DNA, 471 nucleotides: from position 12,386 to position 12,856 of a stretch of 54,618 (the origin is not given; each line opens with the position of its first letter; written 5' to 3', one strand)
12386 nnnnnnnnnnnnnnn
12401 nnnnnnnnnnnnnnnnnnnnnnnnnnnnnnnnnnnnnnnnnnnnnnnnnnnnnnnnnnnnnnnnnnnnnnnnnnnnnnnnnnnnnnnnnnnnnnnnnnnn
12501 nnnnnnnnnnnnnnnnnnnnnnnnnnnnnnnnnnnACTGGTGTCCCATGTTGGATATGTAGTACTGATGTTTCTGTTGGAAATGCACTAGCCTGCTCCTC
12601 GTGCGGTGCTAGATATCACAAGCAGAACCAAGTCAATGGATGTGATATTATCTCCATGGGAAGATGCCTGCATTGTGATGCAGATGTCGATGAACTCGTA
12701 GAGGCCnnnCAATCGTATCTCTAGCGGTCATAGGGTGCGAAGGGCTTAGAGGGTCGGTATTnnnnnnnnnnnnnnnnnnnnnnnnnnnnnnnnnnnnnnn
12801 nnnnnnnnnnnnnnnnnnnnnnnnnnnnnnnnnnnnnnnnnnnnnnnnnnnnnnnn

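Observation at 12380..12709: Extracellular subtilase ends in a cytoplasmic eight-ligand zinc finger with C4HC3 ligand order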

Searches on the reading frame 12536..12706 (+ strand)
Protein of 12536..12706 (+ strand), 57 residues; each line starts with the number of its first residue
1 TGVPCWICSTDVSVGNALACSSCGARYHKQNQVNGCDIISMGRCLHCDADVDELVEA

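Call 14: search_solved_structures(query=A1, max_evalue=10, show_alignments=4)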
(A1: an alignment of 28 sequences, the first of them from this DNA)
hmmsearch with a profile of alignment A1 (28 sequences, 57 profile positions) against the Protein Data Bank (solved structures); distinct sequences matched with E-value up to 10: 15.
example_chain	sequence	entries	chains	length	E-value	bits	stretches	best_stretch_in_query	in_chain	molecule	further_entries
2yt9_A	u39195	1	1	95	0.0031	20.6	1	7-35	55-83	zinc finger-containing protein 1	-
7odf_A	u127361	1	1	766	0.04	17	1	4-40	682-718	Cas_phi3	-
5ywr_B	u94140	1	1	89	0.063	16.4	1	4-30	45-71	E3 ubiquitin-protein ligase ZNRF1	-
9zdp_A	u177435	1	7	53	0.082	16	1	17-28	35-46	Rubredoxin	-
6ty0_A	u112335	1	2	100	0.29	14.3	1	17-34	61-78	p1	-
2kmk_A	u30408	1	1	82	0.37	13.9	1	18-43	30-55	Zinc finger protein Gfi-1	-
9h1o_C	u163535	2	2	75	0.5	13.5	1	4-30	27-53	Rho guanine nucleotide exchange factor 2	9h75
1vyx_A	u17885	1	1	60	0.52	13.5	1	5-24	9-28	ORF K3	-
2en1_A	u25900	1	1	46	0.61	13.2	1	16-39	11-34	Zinc finger protein 224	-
7txc_E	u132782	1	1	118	0.62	13.2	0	17-30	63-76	Hypermethylated in cancer 2 protein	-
2nb9_A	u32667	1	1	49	0.88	12.7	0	18-37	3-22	Uncharacterized protein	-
1y02_A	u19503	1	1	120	2.7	11.1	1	19-51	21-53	FYVE-RING finger protein SAKURA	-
7mc1_A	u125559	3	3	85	3.7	10.7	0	18-34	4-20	Isoform 2 of Zinc finger and BTB domain-containing protein 17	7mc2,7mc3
7aor_at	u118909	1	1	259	5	10.3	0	17-44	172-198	mS66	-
6f0k_A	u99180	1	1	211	6.7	9.9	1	15-49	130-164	Cytochrome c family protein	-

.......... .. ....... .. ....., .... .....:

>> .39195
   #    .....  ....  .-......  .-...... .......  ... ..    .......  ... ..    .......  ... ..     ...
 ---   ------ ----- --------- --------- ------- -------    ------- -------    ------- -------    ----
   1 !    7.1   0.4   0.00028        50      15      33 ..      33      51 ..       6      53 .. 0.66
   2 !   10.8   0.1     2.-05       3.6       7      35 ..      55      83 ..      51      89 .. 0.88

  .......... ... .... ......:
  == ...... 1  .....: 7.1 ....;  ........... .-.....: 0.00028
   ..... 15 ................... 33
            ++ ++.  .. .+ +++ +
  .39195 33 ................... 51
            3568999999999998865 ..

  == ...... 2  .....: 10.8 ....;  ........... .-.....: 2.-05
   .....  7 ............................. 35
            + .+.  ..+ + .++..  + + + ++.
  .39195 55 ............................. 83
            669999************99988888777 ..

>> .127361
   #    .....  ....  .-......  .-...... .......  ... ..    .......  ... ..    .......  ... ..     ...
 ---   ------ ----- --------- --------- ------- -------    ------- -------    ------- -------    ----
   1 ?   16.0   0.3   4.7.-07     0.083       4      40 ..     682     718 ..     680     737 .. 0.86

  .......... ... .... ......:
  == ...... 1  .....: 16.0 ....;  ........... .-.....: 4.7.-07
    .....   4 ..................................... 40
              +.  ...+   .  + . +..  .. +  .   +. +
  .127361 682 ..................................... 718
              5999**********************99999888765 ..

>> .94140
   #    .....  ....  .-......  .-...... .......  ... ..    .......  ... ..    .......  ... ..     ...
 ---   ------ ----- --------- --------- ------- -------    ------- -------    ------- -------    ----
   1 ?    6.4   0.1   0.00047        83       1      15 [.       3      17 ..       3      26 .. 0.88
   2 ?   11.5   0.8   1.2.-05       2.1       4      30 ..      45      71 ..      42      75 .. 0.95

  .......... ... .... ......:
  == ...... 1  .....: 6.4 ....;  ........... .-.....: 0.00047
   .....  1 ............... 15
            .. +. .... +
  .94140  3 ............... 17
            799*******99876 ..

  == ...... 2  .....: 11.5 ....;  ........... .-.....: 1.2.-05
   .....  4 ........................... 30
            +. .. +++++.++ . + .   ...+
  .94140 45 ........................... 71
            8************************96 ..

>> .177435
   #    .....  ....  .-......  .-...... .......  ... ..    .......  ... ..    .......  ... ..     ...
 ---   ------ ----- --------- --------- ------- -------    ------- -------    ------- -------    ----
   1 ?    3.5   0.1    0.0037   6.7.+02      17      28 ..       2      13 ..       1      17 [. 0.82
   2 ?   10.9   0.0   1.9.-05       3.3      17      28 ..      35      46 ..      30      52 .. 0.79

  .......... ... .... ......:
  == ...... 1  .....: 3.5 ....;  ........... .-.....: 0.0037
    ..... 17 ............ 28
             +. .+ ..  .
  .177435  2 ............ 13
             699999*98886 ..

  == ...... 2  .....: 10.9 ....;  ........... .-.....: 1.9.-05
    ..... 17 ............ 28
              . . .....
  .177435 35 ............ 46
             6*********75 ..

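Call 16: search_protein_families(library=pfam, alignment_id=A1, max_evalue=1)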
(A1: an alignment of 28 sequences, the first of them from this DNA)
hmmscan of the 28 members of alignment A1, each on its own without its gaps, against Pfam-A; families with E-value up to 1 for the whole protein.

A. member 1, seq(57 aa): 12 families
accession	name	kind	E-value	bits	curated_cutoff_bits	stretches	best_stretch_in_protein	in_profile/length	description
PF12773.13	DZR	-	0.0024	18.4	27.3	1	5-52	1-35/45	Double zinc ribbon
PF14446.12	Prok-RING_1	-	0.0082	16.5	29.1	1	2-30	4-33/54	Prokaryotic RING finger family 1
PF00628.35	PHD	-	0.018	15.5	24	1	5-29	1-25/47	PHD-finger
PF17123.11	zf-RING_11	-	0.03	14.4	27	1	5-29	2-26/29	RING-like zinc finger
PF05191.20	ADK_lid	-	0.068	13.5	26.6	1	19-31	3-16/36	Adenylate kinase, active site lid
PF18716.7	VATC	-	0.14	12.5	26.6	0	16-28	2-14/43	Vms1-associating treble clef domain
PF02150.21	Zn_ribbon_RPB9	-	0.15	12.4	25.2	1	9-27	14-31/36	RNA polymerases M/15 Kd subunit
PF00130.28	C1_1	-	0.16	12.3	26.5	1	5-30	14-41/53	Phorbol esters/diacylglycerol binding domain (C1 domain)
PF17032.10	Zn_ribbon_15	-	0.18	13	28.9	1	4-53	27-64/73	zinc-ribbon family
PF23137.1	HVO_0758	-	0.28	11.5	27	1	18-53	21-54/55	HVO_0758 mu-protein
PF21344.3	Zn_ribbon_LysW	-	0.29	11.2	27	0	5-25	3-29/46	Alpha-aminoadipate carrier protein LysW-like, globular domain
PF24444.1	DUF7563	-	0.55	10.2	27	1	41-52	1-12/39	Family of unknown function (DUF7563)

B. families by the number of members that match (of 28 scanned): 28 families (the first 25 are shown)
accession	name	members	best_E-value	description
PF14446.12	Prok-RING_1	25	0.00015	Prokaryotic RING finger family 1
PF00130.28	C1_1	22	0.0079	Phorbol esters/diacylglycerol binding domain (C1 domain)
PF12773.13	DZR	18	0.0015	Double zinc ribbon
PF05191.20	ADK_lid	17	0.039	Adenylate kinase, active site lid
PF17123.11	zf-RING_11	9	0.0022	RING-like zinc finger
PF24444.1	DUF7563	9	0.082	Family of unknown function (DUF7563)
PF13248.11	Zn_ribbon_3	6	0.011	zinc-ribbon domain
PF18716.7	VATC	6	0.026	Vms1-associating treble clef domain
PF00628.35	PHD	5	0.016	PHD-finger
PF03048.19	Herpes_UL92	5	0.11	UL92 family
PF25080.1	zf_RING-like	4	0.02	RING zinc finger-like domain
PF21344.3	Zn_ribbon_LysW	3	0.29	Alpha-aminoadipate carrier protein LysW-like, globular domain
PF13639.12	zf-RING_2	2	0.079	Ring finger domain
PF23137.1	HVO_0758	2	0.09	HVO_0758 mu-protein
PF00569.23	ZZ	2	0.1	Zinc finger, ZZ type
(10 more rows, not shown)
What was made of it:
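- On Prok-RING_1 (PF14446): Best E among the 28 tails is 1.5e-4 (call 16).
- Closest known: Prok-RING_1. Same: It is the most consistent family hit, in 25 of 28 tails (call 16), and is a prokaryotic binuclear treble-clef finger.
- Prok-RING_1 is the commonest weak Pfam hit, in 25 of 28 tails with best E=1.5e-4 (call 16). Prok-RING_1 is the commonest weak family hit (call 16).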

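Call 20: predict_structure(alignment_id=A1)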
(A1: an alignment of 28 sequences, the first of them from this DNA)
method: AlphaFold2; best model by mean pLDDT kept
length: 57 residues; sequences in the alignment: 28
mean_pLDDT: 88.2   pTM: 0.72
mean pLDDT of the five models: 88.2, 83.7, 77.4, 75.9, 75.7
residues with pLDDT >= 90: 27; 70-90: 28; 50-70: 2; < 50: 0
segments of 3 or more residues with pLDDT < 50: none
pLDDT, mean of each block of 10 residues (from residue 1): 84 85 92 85 93 91
secondary structure, 60 per line:
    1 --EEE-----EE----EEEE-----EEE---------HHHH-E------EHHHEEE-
elements in order: E3-5 E17-20 E26-28 H38-41 E54-56

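Call 23: search_protein_representatives(alignment_id=A1)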
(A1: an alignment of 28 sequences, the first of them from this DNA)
Query: 28 sequences, 57 profile positions. Proteins with E-value up to 0.001 (for the whole library): 40; up to 1e-10: 11; up to 1e-30: 0. The best 40 are listed.
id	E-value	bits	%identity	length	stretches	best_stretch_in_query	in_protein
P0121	6.4e-30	118.9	-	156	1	1-57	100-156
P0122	5.8e-29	115.8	-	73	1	1-57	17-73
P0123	2.9e-28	113.6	-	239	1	1-57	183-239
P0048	6.4e-28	112.5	-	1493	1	1-57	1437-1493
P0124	9.4e-28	111.9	-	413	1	1-57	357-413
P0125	1.8e-27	111.0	-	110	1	1-57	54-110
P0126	5.0e-27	109.6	-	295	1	1-57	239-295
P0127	5.1e-27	109.6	-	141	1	1-57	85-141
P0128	7.8e-27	109.0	-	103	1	1-57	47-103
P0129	2.2e-25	104.4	-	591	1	1-57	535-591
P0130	4.2e-13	65.0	-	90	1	3-57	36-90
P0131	1.1e-10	57.3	-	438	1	3-55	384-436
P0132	2.2e-08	49.9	-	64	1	14-40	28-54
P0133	2.3e-08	49.9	-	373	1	3-48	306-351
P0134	1.4e-07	47.3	-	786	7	25-38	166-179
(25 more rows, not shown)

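Call 25: fold_search(library=pdb, model_id=the predicted structure)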
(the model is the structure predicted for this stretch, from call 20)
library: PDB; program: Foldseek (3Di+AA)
matches with E <= 10: 372; with E <= 0.001: 0
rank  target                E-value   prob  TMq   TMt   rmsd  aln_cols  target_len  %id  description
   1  3lrq_B                9.4e-02  0.94  0.58  0.44   3.0        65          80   22  Crystal structure of the U-box domain of human ubiquitin-protein ligase (E3), NORTHEAST STRUCTURAL GENOMICS CONSORTIUM (released 2010-03-23)
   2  8ieg_A                1.4e-01  0.69  0.49  0.46   4.1        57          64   21  Bre1(mRBD-RING)/Rad6-Ub/nucleosome complex (released 2023-09-06)
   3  7nd1_MODEL_1_A        1.5e-01  0.87  0.57  0.37   3.2        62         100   18  First-in-class small molecule inhibitors of Polycomb Repressive Complex 1 (PRC1) RING domain (released 2021-06-16)
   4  4r7e                  1.8e-01  0.69  0.50  0.44   4.1        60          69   18  Structure of Bre1 RING domain (released 2015-05-13)
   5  8ieg_B                2.0e-01  0.60  0.49  0.46   4.2        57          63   21  Bre1(mRBD-RING)/Rad6-Ub/nucleosome complex (released 2023-09-06)
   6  4s3o_B                2.1e-01  0.90  0.61  0.37   2.7        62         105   19  PCGF5-RING1B-UbcH5c complex (released 2015-07-15)
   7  6wi7                  2.8e-01  0.84  0.59  0.20   3.0        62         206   18  RING1B-BMI1 fusion in closed conformation (released 2021-04-14)
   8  2y43_B                3.2e-01  0.82  0.58  0.41   2.9        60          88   18  Rad18 ubiquitin ligase RING domain structure (released 2011-05-11)
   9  2h0d_B                3.2e-01  0.75  0.58  0.38   3.5        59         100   17  Structure of a Bmi-1-Ring1B Polycomb group ubiquitin ligase complex (released 2006-05-23)
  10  2ysm_MODEL_1_A        3.9e-01  0.30  0.42  0.23   7.8        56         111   20  Solution structure of the second and third PHD domain from Histone-lysine N-methyltransferase 2C (KMT2C/MLL3) (released 2007-10-09)
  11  1c09_A                4.1e-01  0.80  0.53  0.56   3.5        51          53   24  RUBREDOXIN V44A CP (released 2001-02-21)
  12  4s3o_E                4.4e-01  0.75  0.61  0.39   2.9        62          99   18  PCGF5-RING1B-UbcH5c complex (released 2015-07-15)
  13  6wi8_B                4.4e-01  0.66  0.58  0.20   3.0        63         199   19  Inhibitor compound-induced confrontational change in Ring1b-Bmi1 domain structure (released 2021-04-14)
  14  2ckl_A                5.4e-01  0.63  0.53  0.34   2.3        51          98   18  Ring1b-Bmi1 E3 catalytic domain structure (released 2006-05-11)
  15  9sa2_D                5.4e-01  0.57  0.53  0.46   3.2        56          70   12  The RING domain of IDOL (released 2025-09-10)
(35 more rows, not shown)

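Call 48: find_related_loci(query=A1, collection=genome_contigs, flank=6500)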
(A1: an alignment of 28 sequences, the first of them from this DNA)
Query A1 (57 aa) in genome_contigs; peptide patterns used: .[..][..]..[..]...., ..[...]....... (x = any residue, [..] = any of these).
108 stretches matched a pattern; 98 encode a relative of the query (tblastn E <= 1e-3); the best 80 are kept; 80 distinct loci.
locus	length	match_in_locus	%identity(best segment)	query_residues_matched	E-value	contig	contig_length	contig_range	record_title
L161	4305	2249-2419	82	1-57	2e-30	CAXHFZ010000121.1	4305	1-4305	MAG TPA_asm: uncultured Candidatus Poseidoniales archaeon isolate SRR13122091_concoct_29 genome assembly, contig: ERZ942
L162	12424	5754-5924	82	1-57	2e-30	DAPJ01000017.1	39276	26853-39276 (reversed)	MAG TPA_asm: Euryarchaeota archaeon UBA62 UBA62_contig_1051, whole genome shotgun sequence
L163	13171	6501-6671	82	1-57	4e-30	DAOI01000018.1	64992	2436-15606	MAG TPA_asm: Euryarchaeota archaeon UBA463 UBA463_contig_337, whole genome shotgun sequence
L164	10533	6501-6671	86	1-57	2e-30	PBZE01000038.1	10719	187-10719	MAG: Methanobacteriota archaeon isolate NP1521 MHASMcontig_459667, whole genome shotgun sequence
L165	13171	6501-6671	82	1-57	4e-30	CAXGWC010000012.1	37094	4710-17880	MAG TPA_asm: uncultured Candidatus Poseidoniales archaeon isolate ERR594286_maxbin2_4 genome assembly, contig: ERZ118484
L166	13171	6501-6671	81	1-57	3e-30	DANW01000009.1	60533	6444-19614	MAG TPA_asm: Euryarchaeota archaeon UBA28 UBA28_contig_437, whole genome shotgun sequence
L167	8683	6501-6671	84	1-57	6e-30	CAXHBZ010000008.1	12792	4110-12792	MAG TPA_asm: uncultured Candidatus Poseidoniales archaeon isolate SRR12480086_binner13_Refined_4 genome assembly, contig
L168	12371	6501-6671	82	1-57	1e-29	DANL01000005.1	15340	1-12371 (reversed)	MAG TPA_asm: Euryarchaeota archaeon UBA121 UBA121_contig_3231, whole genome shotgun sequence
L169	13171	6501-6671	82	1-57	2e-29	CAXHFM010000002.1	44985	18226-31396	MAG TPA_asm: uncultured Candidatus Poseidoniales archaeon isolate SRR13122109_concoct_43 genome assembly, contig: ERZ942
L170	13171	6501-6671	82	1-57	1e-29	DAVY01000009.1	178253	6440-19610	MAG TPA_asm: Euryarchaeota archaeon UBA130 UBA130_contig_176, whole genome shotgun sequence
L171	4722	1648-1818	82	1-57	3e-29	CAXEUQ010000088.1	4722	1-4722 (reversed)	MAG TPA_asm: uncultured Candidatus Poseidoniales archaeon isolate ERR599032_concoct_73 genome assembly, contig: ERZ84053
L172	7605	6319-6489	81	1-57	3e-29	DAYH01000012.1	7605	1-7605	MAG TPA_asm: Euryarchaeota archaeon UBA103 UBA103_contig_29850, whole genome shotgun sequence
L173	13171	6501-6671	82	1-57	2e-29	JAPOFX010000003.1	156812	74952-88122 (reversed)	MAG: Candidatus Poseidoniales archaeon isolate P0F0MGII_4 NODE_3_length_156812_cov_12.352908, whole genome shotgun seque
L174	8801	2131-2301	77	1-57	2e-28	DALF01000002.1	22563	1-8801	MAG TPA_asm: Euryarchaeota archaeon UBA170 UBA170_contig_5179, whole genome shotgun sequence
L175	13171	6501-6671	70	1-57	3e-27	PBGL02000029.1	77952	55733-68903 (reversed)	MAG: Methanobacteriota archaeon isolate SP3063 MHASMcontig_275527, whole genome shotgun sequence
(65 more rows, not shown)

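Call 55: search_solved_structures(query=A2, max_evalue=10, show_alignments=5)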
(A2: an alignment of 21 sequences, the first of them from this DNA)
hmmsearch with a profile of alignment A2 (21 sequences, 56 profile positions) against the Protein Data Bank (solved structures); distinct sequences matched with E-value up to 10: 15.
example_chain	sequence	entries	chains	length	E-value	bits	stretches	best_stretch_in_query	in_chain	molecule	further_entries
9h1o_C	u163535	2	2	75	0.0033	20.4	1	3-31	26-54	Rho guanine nucleotide exchange factor 2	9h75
2nb9_A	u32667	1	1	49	0.0041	20.1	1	17-53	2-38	Uncharacterized protein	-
1vyx_A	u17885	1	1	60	0.015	18.3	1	3-22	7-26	ORF K3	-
9zdp_A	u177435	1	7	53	0.065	16.3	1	16-26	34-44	Rubredoxin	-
9o17_AZ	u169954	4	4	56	0.21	14.6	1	4-24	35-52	Putative zinc finger domain-containing protein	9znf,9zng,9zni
3wwl_A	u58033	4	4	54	0.35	13.9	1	19-51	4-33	Alpha-aminoadipate carrier protein LysW | OrfF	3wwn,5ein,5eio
9e71_Bc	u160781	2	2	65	0.81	12.8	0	11-24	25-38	Small zinc finger protein HVO-2753-like zinc-binding pocket domain-containing protein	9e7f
5k2m_E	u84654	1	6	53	1.8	11.7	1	3-25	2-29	Probable lysine biosynthesis protein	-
3h0g_L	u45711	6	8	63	2.5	11.2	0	10-26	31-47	DNA-directed RNA polymerases I, II, and III subunit RPABC4 | RNA polymerase II subunit Rpb12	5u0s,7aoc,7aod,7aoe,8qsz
3lrq_A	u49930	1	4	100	3.1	10.9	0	3-23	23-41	E3 ubiquitin-protein ligase TRIM37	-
2yt9_A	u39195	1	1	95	5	10.3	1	16-32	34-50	zinc finger-containing protein 1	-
2i13_A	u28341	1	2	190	5.9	10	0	15-25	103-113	Aart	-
1mey_C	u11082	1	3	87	6.4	9.9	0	16-31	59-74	CONSENSUS ZINC FINGER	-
2ct0_A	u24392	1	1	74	6.4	9.9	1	4-47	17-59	Non-SMC element 1 homolog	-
2kmk_A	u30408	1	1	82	6.9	9.8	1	18-46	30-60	Zinc finger protein Gfi-1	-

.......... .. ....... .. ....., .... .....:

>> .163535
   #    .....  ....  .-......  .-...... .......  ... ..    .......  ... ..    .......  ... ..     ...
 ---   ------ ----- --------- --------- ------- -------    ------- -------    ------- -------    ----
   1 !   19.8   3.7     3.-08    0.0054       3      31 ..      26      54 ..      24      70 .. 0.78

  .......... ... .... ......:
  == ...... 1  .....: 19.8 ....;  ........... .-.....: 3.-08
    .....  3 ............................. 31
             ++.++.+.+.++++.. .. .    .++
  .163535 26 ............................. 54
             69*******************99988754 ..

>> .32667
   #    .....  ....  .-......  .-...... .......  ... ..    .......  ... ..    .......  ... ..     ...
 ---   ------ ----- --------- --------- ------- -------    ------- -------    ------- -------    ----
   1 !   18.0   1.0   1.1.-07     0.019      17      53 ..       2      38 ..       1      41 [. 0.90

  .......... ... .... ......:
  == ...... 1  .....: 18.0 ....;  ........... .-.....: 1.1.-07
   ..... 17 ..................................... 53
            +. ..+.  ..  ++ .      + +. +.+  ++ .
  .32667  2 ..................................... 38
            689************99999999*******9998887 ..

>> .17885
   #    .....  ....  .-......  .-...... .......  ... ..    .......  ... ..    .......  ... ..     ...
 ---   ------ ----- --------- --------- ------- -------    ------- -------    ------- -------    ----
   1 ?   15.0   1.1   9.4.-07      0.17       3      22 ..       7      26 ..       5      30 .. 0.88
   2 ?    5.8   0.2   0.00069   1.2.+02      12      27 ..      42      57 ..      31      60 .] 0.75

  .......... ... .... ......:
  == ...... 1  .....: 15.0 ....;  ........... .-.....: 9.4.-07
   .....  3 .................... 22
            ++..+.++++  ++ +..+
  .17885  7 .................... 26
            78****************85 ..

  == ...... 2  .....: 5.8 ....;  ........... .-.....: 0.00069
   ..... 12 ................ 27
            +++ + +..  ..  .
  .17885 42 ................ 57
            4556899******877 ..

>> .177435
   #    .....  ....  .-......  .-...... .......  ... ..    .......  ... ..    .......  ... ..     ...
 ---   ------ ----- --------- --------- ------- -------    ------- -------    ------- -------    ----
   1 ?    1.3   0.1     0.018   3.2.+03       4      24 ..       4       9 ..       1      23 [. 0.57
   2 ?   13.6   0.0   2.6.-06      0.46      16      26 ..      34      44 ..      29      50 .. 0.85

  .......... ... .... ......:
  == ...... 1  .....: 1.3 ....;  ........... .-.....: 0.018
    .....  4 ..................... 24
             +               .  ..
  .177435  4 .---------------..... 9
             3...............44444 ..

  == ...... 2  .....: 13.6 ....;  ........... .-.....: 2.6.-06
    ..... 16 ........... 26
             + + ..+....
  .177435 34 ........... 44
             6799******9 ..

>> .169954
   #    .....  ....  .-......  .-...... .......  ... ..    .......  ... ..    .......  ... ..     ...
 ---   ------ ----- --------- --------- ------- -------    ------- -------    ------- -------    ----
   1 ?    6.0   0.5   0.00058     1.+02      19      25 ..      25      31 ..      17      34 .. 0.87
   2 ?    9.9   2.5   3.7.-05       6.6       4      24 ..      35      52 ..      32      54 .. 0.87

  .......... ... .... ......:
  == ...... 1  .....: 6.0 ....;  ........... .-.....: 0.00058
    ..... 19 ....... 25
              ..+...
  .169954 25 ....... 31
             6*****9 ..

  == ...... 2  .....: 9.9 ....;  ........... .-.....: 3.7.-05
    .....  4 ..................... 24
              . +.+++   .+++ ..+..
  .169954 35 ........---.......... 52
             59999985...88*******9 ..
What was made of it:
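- That is the pairing expected for the second cross-brace site (call 55). The PDB profile hit 2nb9 pairs C3 and C4 with C7 and C8, not with C1 and C2 (call 55). The C3-C4 knuckle 'aC.eCGAR' resembles the rubredoxin knuckle (calls 14, 55).
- Tried and rejected: PDB sequence searches gave only borderline hits with E of 0.003 or higher (calls 14, 55).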

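Call 60: predict_structure(alignment_id=A2)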
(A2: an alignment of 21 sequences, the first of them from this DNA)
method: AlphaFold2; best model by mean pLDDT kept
length: 57 residues; sequences in the alignment: 21
mean_pLDDT: 92.3   pTM: 0.75
mean pLDDT of the five models: 92.3, 91.9, 91.4, 91.1, 88.9
residues with pLDDT >= 90: 43; 70-90: 13; 50-70: 1; < 50: 0
segments of 3 or more residues with pLDDT < 50: none
pLDDT, mean of each block of 10 residues (from residue 1): 90 91 95 90 95 93
secondary structure, 60 per line:
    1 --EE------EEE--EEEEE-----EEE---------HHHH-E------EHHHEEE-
elements in order: E11-13 E16-20 E26-28 H38-41 E54-56
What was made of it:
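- Closest known: PHD finger. Same: It has the same ligand order and the same first half, C-x2-C-x(9-21)-C-x2-C-x4-H. Its beta-hairpin carries the C3/C4 knuckle and ends at the His (calls 20, 60).
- The two AlphaFold models have pLDDT 88.2 and 92.3 (calls 20, 60). The DSSP pattern of two beta-hairpins is compatible with a ribbon (calls 20, 60).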
